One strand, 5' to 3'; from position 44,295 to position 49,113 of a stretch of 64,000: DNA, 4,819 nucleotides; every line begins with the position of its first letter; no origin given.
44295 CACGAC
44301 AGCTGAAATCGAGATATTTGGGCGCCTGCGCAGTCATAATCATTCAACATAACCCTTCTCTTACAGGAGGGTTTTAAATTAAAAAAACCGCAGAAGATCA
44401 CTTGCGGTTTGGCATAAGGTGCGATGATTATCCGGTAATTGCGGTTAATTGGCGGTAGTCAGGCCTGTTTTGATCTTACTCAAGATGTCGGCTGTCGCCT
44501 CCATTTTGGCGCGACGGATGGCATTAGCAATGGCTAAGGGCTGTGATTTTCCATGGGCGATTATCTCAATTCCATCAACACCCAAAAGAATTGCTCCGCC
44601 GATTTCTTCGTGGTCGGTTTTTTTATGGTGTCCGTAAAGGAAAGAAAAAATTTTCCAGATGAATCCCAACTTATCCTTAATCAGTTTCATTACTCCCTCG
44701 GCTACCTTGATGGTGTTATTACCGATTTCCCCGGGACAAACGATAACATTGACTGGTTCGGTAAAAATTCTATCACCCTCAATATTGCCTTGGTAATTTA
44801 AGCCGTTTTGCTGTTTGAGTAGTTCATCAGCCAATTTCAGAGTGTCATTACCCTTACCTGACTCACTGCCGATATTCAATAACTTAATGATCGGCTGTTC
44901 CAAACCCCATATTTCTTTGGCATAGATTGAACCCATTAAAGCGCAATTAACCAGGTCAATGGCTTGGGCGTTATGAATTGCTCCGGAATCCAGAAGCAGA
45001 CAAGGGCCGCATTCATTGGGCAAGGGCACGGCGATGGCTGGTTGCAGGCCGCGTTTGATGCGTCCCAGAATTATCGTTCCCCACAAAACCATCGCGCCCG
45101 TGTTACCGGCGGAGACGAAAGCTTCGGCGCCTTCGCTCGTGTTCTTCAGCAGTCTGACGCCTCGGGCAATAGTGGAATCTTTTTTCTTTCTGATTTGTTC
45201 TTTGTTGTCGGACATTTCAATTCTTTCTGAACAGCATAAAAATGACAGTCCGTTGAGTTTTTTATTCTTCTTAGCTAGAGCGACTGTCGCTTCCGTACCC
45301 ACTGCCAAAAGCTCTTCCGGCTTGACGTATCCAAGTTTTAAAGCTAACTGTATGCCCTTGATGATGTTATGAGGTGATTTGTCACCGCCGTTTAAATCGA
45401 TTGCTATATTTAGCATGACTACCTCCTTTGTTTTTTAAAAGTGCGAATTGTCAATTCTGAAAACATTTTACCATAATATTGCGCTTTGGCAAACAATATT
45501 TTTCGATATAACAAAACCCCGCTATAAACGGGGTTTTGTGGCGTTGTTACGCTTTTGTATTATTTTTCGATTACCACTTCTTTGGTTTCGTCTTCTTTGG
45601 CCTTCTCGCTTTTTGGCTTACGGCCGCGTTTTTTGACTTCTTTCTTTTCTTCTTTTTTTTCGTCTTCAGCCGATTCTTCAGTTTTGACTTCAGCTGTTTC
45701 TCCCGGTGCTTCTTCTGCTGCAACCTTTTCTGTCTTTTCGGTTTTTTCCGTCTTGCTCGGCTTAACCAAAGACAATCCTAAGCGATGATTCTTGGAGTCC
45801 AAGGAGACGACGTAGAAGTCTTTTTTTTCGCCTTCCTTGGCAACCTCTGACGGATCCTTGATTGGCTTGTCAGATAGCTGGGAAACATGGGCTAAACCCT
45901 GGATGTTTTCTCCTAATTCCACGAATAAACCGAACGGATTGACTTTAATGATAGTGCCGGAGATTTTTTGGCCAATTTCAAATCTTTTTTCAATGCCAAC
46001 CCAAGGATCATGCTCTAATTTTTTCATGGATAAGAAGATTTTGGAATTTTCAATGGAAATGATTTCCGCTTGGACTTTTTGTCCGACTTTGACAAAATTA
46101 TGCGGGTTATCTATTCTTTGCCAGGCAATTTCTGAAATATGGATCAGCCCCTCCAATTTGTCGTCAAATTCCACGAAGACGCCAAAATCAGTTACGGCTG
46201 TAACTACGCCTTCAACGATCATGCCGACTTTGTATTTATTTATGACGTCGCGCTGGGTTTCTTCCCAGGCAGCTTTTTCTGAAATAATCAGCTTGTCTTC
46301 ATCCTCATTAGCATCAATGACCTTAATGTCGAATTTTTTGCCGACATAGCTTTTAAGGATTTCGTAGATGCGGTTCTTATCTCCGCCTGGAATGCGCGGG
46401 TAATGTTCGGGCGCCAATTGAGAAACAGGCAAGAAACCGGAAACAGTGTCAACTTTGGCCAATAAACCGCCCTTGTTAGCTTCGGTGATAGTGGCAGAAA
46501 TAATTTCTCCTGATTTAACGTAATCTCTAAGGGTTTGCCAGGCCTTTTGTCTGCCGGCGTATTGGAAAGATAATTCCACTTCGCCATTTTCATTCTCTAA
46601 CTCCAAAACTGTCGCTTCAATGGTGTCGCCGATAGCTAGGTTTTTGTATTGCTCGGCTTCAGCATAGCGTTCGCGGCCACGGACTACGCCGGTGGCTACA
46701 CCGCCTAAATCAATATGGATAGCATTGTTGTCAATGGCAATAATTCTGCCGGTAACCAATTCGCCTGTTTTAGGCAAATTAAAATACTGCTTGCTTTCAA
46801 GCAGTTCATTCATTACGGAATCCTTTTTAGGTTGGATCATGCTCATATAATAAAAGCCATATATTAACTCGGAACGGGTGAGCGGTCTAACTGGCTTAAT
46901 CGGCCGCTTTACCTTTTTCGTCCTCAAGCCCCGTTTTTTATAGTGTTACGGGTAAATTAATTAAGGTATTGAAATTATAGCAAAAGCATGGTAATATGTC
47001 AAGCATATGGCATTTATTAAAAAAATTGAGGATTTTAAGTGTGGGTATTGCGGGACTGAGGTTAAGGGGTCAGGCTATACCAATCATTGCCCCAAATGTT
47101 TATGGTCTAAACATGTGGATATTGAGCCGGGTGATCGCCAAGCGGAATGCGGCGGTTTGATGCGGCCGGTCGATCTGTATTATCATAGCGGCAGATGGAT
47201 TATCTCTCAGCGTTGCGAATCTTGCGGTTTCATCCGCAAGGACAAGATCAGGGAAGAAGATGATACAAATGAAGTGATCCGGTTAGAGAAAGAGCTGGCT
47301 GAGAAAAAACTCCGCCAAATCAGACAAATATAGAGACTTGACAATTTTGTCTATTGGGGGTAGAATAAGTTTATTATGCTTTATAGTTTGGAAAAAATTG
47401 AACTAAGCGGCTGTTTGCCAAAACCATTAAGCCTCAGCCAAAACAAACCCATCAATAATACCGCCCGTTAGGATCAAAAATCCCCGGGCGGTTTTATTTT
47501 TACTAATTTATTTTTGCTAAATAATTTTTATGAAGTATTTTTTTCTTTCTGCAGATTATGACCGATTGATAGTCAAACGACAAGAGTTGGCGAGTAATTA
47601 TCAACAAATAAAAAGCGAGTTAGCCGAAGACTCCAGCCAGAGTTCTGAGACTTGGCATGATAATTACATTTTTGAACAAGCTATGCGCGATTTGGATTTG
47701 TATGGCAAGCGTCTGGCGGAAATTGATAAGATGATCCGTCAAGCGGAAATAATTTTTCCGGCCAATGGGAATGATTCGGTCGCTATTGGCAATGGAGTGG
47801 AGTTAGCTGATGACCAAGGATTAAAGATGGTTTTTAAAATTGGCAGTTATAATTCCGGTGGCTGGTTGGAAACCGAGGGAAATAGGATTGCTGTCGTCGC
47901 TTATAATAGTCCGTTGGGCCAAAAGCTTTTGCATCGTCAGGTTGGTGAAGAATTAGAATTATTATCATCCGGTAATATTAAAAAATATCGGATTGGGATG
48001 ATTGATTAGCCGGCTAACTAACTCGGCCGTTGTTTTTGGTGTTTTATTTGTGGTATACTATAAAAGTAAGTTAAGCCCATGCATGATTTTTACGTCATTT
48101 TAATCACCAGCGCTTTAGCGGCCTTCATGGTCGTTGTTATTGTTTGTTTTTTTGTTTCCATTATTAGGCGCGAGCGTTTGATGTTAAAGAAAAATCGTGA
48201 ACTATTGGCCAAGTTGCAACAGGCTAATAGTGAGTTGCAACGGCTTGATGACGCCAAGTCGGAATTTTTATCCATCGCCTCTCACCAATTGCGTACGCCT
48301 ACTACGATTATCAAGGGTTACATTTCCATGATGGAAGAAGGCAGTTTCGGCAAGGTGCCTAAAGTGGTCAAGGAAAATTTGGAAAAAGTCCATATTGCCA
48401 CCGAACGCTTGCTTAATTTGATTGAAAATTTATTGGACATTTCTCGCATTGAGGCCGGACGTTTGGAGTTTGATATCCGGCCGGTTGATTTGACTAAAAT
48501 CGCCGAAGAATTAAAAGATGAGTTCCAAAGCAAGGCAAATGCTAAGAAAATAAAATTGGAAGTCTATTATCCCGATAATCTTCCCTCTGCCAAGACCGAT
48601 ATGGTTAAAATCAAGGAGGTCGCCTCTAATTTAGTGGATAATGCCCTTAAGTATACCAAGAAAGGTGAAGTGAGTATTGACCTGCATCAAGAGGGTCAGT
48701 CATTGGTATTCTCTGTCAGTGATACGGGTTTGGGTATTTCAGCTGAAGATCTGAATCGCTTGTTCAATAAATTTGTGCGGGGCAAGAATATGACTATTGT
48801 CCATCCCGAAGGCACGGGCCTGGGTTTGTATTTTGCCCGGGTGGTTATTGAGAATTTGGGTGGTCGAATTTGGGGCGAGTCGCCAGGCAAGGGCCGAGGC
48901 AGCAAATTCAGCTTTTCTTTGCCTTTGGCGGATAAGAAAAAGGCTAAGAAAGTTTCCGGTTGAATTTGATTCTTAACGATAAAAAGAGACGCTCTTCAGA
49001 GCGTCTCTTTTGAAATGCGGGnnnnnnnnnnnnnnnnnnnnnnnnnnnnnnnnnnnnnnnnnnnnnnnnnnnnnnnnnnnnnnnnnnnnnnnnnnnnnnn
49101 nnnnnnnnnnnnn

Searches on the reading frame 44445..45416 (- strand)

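Call 51: search_protein_families(library=pfam, proteins=[window:44445-45416:-], max_evalue=0.001)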
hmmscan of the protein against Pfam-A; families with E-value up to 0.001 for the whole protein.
window:44445-45416:- (323 aa): 1 family
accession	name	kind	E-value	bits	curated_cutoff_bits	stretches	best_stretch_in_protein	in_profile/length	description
PF02504.20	FA_synthesis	-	5.8e-62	210.1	29.1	1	3-310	2-320/324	Fatty acid synthesis protein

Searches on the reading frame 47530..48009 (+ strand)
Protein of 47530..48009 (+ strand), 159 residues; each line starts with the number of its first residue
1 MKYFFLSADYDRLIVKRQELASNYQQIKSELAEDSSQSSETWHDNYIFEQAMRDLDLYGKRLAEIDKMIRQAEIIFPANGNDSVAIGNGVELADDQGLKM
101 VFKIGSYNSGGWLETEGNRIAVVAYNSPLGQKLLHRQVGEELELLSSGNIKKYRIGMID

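Call 51: search_protein_families(library=pfam, proteins=[window:47530-48009:+], max_evalue=0.001)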
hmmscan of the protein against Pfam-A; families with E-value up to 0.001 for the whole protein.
window:47530-48009:+ (159 aa): 1 family
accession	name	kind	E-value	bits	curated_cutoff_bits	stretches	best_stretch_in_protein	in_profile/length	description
PF01272.25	GreA_GreB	-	6.3e-07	29.7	26.9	1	81-158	3-75/77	Transcription elongation factor, GreA/GreB, C-term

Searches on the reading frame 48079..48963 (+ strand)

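Call 51: search_protein_families(library=pfam, proteins=[window:48079-48963:+], max_evalue=0.001)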
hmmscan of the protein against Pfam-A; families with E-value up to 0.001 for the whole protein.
window:48079-48963:+ (294 aa): 2 families
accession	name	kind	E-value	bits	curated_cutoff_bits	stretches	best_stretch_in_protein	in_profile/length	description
PF02518.31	HATPase_c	-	5.8e-26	91.5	26.4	1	174-284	2-110/111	Histidine kinase-, DNA gyrase B-, and HSP90-like ATPase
PF00512.31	HisKA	-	2.8e-17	63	26.9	1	59-127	1-66/66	His Kinase A (phospho-acceptor) domain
